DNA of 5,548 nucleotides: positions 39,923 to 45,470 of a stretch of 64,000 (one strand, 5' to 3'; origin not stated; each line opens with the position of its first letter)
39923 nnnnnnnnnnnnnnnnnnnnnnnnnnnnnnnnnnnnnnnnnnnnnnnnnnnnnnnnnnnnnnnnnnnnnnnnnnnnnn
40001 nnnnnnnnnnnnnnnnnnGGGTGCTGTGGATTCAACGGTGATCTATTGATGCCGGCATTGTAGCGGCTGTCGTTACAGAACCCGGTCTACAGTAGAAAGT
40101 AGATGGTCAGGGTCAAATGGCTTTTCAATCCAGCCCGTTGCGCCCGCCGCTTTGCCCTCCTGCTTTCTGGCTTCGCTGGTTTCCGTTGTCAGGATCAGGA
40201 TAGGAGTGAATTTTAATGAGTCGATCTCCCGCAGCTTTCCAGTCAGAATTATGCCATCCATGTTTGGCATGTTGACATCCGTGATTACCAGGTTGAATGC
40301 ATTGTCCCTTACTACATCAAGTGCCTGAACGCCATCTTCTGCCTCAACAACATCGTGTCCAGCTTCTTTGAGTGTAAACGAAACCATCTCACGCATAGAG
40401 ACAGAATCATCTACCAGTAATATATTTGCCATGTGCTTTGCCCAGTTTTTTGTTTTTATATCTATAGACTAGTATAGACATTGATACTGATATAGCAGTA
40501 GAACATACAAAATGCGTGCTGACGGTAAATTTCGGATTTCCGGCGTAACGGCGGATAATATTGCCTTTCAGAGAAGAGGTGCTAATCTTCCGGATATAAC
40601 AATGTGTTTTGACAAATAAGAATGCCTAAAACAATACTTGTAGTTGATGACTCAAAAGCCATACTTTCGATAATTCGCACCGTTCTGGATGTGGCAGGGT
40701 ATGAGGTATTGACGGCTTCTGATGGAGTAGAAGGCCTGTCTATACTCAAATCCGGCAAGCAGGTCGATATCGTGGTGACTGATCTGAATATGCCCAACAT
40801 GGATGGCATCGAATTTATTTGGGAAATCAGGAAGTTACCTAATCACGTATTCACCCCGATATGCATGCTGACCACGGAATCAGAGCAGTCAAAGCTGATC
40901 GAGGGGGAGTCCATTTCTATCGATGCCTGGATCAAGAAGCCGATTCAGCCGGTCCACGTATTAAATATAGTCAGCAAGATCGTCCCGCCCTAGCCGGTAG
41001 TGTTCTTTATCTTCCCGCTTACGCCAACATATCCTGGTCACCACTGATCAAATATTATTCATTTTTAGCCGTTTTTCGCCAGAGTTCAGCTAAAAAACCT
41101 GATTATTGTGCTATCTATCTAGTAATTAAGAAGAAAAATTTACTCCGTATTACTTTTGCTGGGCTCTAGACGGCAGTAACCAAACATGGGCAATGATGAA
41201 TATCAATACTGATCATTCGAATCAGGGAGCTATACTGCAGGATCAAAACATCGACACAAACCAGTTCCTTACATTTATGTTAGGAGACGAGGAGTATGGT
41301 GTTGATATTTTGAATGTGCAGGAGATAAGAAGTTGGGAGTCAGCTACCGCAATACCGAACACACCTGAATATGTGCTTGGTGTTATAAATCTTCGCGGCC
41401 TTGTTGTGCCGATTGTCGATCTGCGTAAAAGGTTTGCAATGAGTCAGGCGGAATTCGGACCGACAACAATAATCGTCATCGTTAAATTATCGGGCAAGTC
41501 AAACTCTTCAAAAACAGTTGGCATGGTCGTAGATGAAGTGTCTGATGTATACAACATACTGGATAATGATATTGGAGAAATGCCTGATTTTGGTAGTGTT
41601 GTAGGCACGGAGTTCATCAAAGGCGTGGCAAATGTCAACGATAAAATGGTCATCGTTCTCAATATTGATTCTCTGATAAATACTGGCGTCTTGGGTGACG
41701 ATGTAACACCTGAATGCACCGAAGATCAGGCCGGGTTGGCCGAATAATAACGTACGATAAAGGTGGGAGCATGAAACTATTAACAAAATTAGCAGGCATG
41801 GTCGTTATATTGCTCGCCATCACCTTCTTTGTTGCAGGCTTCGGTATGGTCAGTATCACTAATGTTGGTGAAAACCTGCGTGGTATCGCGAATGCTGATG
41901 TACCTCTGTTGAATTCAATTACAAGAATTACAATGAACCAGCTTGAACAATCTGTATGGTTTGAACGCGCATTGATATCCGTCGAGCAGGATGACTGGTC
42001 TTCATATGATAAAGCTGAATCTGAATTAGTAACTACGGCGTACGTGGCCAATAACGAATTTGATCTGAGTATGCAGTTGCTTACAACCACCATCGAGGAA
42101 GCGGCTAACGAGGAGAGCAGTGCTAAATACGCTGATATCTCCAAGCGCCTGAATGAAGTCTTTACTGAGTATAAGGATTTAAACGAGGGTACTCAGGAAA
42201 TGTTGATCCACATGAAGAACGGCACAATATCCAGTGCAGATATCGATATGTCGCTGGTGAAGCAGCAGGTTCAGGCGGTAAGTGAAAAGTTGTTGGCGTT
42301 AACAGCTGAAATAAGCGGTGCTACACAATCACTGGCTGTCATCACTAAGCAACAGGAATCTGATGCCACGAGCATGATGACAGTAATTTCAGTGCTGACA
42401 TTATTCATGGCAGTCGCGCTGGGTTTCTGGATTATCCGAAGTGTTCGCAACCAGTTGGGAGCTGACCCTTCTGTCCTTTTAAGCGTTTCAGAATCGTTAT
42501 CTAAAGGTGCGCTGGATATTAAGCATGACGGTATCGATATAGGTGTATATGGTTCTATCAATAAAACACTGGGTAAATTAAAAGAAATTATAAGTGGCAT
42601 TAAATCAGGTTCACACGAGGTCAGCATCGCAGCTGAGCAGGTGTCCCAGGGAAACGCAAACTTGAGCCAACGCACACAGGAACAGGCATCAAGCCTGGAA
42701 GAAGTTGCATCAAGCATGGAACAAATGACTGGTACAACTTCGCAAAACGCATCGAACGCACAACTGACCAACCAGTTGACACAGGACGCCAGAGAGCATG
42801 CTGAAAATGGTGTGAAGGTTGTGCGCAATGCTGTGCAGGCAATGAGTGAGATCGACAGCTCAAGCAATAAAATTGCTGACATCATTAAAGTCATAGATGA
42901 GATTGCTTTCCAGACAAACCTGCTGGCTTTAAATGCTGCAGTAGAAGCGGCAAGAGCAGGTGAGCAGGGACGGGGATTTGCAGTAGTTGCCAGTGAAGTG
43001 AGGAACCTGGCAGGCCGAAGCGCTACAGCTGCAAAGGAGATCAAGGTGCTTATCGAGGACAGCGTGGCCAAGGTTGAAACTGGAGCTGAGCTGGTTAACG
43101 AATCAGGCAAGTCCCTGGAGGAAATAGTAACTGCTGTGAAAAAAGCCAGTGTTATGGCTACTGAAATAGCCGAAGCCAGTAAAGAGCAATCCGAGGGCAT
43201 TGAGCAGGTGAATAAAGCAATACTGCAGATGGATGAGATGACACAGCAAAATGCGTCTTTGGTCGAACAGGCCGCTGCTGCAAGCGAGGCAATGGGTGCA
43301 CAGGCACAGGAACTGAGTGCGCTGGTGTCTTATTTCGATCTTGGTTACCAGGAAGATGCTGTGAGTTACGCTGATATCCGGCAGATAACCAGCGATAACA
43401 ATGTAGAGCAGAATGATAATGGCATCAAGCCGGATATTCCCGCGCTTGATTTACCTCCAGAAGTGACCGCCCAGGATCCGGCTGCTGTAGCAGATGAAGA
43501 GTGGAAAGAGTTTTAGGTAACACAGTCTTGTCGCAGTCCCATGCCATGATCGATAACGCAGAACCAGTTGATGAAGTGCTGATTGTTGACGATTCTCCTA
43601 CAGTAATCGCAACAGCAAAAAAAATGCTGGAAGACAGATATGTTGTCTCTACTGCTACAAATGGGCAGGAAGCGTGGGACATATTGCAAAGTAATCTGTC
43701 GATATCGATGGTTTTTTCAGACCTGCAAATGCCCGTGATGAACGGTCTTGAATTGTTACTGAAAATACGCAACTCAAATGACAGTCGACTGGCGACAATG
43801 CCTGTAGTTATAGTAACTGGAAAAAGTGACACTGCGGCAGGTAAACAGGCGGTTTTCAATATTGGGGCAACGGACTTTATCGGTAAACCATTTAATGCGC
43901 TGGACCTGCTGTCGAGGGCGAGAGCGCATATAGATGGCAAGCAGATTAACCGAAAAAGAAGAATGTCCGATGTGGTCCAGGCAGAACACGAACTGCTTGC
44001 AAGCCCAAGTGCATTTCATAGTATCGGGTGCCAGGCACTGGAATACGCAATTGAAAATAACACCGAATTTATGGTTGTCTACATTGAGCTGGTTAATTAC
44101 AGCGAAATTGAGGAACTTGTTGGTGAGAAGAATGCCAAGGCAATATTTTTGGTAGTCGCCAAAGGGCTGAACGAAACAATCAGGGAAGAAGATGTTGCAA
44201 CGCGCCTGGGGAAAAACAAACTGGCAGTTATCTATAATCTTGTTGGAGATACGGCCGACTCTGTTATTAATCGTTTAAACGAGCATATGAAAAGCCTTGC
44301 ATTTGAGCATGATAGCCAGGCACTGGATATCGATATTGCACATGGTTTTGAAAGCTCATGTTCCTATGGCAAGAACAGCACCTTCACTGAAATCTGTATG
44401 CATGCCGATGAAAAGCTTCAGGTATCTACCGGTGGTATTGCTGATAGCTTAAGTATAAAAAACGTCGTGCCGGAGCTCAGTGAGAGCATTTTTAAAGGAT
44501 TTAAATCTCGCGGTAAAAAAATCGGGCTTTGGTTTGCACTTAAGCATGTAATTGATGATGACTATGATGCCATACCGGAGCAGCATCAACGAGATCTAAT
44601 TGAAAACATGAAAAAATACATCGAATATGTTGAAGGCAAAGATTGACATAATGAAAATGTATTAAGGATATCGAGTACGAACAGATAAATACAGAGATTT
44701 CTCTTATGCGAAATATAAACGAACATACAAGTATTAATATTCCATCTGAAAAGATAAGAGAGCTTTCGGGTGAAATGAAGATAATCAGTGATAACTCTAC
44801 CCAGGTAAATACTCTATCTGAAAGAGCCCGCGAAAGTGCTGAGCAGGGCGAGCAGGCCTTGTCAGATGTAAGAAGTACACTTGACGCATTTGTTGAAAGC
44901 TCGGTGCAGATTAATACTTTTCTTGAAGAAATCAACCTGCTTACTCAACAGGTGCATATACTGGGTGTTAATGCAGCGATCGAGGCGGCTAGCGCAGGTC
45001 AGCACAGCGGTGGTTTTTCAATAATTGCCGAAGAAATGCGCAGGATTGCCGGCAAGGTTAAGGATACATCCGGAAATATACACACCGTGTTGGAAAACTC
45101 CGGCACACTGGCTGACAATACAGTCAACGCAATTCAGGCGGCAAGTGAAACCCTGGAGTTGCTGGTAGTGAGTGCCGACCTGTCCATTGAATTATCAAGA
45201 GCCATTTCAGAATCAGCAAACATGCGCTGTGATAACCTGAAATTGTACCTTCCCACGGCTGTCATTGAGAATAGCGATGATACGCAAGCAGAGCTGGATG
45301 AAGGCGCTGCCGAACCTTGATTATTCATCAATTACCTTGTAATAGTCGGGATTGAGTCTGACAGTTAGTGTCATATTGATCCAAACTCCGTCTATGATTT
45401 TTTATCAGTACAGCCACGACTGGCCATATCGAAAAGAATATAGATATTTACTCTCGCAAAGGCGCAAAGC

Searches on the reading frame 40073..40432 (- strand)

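Call 9: search_protein_families(library=pfam, proteins=[window:40073-40432:-])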
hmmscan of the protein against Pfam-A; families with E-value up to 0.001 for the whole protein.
window:40073-40432:- (119 aa): 1 family
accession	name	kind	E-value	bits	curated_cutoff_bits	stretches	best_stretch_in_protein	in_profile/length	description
PF00072.30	Response_reg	-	2.5e-27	95.7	30.2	1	4-115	1-110/111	Response regulator receiver domain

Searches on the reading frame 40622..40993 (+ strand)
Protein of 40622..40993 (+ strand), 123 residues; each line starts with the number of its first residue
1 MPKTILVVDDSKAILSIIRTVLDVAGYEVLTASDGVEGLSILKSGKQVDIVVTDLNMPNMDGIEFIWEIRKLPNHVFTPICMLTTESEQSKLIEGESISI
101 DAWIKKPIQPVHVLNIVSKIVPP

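Call 10: search_protein_families(library=pfam, proteins=[window:40622-40993:+])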
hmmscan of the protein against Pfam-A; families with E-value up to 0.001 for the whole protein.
window:40622-40993:+ (123 aa): 1 family
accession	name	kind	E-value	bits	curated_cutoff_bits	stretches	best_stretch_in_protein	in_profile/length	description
PF00072.30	Response_reg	-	2e-24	86.3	30.2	1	5-117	1-110/111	Response regulator receiver domain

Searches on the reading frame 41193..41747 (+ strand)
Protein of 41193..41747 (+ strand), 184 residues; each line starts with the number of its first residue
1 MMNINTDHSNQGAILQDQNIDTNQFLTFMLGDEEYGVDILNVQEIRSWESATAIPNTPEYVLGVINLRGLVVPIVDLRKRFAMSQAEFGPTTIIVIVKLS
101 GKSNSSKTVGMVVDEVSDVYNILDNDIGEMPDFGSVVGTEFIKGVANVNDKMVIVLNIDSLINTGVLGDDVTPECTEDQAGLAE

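Call 10: search_protein_families(library=pfam, proteins=[window:41193-41747:+])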
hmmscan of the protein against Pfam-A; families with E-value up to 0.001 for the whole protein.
window:41193-41747:+ (184 aa): 1 family
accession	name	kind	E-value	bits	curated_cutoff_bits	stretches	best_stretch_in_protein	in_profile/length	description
PF01584.24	CheW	-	2e-37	128.3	23.5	1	24-163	1-135/138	CheW-like domain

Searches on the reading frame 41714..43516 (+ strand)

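Call 10: search_protein_families(library=pfam, proteins=[window:41714-43516:+])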
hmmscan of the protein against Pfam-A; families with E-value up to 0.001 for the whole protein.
window:41714-43516:+ (600 aa): 2 families
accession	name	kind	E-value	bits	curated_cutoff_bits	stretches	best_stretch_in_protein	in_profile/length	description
PF00015.26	MCPsignal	-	3.1e-54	183.8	34.6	1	354-510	2-172/172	Methyl-accepting chemotaxis protein (MCP) signalling domain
PF02203.21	TarH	-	8.1e-05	23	25.2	1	20-151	5-137/177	Tar ligand binding domain homologue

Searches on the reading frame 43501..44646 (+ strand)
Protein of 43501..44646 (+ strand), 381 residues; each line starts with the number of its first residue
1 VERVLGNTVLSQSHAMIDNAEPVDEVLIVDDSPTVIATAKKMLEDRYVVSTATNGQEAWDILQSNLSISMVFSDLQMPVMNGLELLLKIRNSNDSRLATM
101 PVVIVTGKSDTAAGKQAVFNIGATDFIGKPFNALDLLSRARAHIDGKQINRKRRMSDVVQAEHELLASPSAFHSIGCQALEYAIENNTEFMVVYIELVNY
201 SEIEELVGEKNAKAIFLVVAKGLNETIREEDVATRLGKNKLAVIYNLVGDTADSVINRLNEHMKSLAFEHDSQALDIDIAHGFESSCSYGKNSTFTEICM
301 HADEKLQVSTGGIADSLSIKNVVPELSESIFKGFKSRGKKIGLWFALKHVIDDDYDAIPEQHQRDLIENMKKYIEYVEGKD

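Call 10: search_protein_families(library=pfam, proteins=[window:43501-44646:+])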
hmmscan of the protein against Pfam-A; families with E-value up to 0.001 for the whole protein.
window:43501-44646:+ (381 aa): 2 families
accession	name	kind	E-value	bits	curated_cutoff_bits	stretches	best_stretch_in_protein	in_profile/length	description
PF00072.30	Response_reg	-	4e-24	85.4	30.2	1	26-140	1-110/111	Response regulator receiver domain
PF00990.26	GGDEF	-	7.7e-14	52.2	23.8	1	178-307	21-152/161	Diguanylate cyclase, GGDEF domain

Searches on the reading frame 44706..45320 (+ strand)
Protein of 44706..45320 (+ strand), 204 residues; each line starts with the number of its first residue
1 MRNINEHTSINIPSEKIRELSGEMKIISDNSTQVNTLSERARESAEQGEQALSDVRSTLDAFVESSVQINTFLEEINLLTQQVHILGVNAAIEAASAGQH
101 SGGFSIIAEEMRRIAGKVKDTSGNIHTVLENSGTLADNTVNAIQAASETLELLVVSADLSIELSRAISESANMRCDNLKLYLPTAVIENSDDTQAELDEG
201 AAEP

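Call 10: search_protein_families(library=pfam, proteins=[window:44706-45320:+])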
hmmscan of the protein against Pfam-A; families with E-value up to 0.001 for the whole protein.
window:44706-45320:+ (204 aa): 1 family
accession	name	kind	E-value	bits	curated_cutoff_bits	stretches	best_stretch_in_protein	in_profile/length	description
PF00015.26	MCPsignal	-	1.6e-18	67.6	34.6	1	37-153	3-119/172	Methyl-accepting chemotaxis protein (MCP) signalling domain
